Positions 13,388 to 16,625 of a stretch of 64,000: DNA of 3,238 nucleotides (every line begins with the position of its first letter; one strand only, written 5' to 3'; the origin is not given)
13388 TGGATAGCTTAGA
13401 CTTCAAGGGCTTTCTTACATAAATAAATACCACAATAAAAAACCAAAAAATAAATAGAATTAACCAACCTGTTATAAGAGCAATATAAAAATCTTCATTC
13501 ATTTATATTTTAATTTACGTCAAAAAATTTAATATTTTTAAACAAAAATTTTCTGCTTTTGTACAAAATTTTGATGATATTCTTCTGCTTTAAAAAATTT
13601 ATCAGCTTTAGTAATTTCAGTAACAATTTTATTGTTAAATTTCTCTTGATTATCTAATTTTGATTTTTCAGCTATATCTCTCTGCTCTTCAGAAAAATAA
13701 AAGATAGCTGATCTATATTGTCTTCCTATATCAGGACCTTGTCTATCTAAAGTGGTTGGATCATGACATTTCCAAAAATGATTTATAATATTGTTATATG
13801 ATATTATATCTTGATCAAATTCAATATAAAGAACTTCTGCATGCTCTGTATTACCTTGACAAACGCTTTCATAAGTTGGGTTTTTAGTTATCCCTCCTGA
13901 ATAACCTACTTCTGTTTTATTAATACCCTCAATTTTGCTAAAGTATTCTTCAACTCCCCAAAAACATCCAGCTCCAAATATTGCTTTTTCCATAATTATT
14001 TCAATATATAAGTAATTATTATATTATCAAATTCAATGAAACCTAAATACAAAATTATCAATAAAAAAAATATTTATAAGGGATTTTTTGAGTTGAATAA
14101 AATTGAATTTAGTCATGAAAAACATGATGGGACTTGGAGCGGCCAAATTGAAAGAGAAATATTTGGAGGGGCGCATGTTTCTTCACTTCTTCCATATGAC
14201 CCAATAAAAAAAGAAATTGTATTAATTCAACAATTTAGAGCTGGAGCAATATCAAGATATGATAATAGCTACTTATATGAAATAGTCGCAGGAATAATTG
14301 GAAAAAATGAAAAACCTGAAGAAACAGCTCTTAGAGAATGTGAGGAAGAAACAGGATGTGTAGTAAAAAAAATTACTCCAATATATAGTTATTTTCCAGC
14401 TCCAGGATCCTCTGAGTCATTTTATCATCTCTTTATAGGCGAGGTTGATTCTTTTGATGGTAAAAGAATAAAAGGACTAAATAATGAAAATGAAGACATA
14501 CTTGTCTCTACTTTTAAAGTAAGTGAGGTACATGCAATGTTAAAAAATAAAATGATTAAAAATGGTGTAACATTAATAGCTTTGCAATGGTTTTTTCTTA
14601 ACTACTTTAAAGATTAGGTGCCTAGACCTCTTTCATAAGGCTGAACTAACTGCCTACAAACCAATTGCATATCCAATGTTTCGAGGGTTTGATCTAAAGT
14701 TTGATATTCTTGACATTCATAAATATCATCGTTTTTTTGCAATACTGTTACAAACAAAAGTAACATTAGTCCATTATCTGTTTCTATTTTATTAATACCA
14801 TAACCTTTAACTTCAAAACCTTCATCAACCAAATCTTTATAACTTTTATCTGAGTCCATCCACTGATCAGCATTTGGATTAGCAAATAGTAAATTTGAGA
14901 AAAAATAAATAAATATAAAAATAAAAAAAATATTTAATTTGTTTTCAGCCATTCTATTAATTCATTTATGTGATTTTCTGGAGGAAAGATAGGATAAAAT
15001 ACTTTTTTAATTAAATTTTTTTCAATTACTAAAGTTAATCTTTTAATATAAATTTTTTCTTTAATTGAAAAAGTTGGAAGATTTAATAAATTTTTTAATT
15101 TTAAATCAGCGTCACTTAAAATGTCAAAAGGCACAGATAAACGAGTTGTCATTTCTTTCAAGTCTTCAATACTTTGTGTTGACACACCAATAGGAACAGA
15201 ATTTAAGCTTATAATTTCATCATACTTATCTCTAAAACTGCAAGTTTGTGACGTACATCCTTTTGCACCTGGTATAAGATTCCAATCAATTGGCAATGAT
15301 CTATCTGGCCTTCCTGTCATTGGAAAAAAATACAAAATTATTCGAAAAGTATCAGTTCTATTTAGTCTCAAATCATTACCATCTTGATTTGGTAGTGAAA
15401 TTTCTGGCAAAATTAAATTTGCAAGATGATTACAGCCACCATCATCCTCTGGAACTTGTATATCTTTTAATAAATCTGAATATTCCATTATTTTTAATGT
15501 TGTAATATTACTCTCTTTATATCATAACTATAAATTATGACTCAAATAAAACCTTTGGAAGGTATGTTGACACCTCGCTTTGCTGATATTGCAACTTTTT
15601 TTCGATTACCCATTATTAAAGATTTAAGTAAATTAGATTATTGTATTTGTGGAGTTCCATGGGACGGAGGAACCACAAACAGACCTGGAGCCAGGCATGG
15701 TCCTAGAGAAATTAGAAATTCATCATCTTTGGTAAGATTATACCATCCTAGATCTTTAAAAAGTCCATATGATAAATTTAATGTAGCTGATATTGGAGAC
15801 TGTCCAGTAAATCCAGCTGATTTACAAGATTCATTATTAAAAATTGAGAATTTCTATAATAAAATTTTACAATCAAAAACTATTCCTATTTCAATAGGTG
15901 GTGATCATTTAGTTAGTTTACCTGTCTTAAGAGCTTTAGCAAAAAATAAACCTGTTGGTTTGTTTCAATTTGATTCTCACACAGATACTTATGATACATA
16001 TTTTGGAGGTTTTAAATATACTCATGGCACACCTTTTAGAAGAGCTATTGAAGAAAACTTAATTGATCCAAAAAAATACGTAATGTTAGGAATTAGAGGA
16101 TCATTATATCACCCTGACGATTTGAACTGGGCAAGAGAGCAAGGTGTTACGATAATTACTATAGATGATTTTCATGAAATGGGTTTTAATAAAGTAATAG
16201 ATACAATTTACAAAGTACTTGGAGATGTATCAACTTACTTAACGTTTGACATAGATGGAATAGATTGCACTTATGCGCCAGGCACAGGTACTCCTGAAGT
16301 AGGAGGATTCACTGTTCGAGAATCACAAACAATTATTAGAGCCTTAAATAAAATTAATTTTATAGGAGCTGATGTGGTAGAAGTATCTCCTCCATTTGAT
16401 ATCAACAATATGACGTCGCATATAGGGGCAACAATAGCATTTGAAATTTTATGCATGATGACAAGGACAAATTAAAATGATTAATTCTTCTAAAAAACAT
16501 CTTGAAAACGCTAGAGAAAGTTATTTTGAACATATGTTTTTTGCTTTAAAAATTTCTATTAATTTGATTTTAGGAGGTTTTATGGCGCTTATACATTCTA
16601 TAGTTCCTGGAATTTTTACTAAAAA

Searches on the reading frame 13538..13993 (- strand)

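Call 22: search_protein_families(library=pfam, proteins=[window:13538-13993:-], max_evalue=0.00001)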
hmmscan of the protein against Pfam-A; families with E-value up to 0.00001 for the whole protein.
window:13538-13993:- (151 aa): 1 family
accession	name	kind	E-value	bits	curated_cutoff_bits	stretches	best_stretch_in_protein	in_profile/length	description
PF01625.27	PMSR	-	2.3e-61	207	23.7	1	3-148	1-148/153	Peptide methionine sulfoxide reductase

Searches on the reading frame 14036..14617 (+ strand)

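Call 22: search_protein_families(library=pfam, proteins=[window:14036-14617:+], max_evalue=0.00001)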
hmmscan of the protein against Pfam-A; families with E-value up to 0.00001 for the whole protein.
window:14036-14617:+ (193 aa): 1 family
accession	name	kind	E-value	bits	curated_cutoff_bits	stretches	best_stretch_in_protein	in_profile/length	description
PF00293.34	NUDIX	-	5.5e-12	46.3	21.1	1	59-165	15-118/134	NUDIX domain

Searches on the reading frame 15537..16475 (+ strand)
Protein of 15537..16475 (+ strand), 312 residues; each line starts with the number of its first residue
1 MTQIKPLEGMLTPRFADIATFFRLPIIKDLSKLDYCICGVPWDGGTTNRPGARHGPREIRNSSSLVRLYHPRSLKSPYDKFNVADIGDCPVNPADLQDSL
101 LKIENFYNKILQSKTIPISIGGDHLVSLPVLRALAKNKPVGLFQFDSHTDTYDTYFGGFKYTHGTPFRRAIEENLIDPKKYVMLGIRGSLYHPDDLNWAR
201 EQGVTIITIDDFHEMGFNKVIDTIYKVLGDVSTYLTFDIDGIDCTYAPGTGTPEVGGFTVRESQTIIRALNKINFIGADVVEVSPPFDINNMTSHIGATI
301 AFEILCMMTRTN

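Call 22: search_protein_families(library=pfam, proteins=[window:15537-16475:+], max_evalue=0.00001)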
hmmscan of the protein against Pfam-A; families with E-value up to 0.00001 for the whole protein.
window:15537-16475:+ (312 aa): 1 family
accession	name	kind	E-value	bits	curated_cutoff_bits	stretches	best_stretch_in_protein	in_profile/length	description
PF00491.26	Arginase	-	4.7e-90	302.3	22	1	34-305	2-279/280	Arginase family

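Call 25: search_protein_families(library=ncbifam, proteins=[window:15537-16475:+], max_evalue=1e-10)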
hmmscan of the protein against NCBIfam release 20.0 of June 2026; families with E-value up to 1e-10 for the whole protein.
window:15537-16475:+ (312 aa): 5 families
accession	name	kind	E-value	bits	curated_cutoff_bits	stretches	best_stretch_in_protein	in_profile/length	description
NF002564.0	PRK02190.1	subfamily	1.9e-84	283.5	302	1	12-310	12-303/307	agmatinase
TIGR01230.1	agmatinase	equivalog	2.3e-58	198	174.3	1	33-306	13-274/275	agmatinase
TIGR01227.1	hutG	equivalog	1.3e-39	136.3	229.15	1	12-304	13-305/307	formimidoylglutamase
TIGR01229.1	rocF_arginase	equivalog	8.7e-28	97.5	227.6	1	102-302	71-290/300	arginase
NF010347.0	PRK13775.1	equivalog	8.1e-19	68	381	1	48-310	67-329/331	formimidoylglutamase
